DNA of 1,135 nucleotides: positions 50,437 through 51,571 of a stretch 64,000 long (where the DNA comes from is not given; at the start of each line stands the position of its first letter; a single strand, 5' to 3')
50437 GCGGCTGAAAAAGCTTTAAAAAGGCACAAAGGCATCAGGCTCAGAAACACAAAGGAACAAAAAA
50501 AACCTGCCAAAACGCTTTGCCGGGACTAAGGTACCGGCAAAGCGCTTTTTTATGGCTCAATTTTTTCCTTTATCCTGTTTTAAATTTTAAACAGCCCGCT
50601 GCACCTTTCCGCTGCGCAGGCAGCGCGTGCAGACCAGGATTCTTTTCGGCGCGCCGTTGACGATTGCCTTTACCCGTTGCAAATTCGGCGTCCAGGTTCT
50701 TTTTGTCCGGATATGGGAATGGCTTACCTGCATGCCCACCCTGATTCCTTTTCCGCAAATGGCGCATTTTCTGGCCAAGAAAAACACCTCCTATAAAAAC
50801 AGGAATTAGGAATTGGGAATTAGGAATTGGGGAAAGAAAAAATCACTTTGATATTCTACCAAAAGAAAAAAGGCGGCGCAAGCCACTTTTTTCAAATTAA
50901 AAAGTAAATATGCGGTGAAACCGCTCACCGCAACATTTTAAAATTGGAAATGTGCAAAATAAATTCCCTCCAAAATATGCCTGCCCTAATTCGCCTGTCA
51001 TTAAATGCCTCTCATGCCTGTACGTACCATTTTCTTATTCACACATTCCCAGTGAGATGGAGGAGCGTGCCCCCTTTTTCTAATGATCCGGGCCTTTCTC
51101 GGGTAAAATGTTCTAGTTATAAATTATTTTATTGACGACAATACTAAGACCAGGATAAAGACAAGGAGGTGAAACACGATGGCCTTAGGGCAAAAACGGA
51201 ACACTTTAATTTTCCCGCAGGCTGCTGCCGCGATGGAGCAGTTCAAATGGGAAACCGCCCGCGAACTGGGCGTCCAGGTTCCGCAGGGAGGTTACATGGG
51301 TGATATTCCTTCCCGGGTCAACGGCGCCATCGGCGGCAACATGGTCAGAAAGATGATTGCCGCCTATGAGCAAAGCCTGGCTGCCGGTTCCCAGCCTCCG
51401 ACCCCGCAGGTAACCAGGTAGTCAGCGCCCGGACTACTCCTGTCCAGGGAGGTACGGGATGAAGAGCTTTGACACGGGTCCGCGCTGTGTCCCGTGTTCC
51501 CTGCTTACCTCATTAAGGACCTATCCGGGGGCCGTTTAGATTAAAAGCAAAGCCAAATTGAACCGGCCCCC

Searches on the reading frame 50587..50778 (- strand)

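Call 50: search_protein_families(library=pfam, proteins=[window:50587-50778:-], max_evalue=0.001)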
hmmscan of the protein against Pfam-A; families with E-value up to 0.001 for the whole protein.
window:50587-50778:- (63 aa): 1 family
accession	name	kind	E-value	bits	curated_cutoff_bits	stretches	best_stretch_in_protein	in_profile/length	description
PF00830.24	Ribosomal_L28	-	2.7e-23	82.2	27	1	3-58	1-58/60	Ribosomal L28 family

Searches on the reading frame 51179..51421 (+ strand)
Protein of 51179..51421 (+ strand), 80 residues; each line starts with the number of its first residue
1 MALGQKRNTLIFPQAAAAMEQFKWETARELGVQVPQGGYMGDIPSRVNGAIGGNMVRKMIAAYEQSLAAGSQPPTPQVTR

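Call 72: search_protein_families(library=pfam, proteins=[window:51179-51421:+], max_evalue=0.001)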
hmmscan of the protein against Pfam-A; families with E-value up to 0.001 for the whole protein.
window:51179-51421:+ (80 aa): 1 family
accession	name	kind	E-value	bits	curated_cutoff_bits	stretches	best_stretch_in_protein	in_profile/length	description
PF00269.25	SASP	-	1.2e-25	89.6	22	1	8-67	1-59/59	Small, acid-soluble spore proteins, alpha/beta type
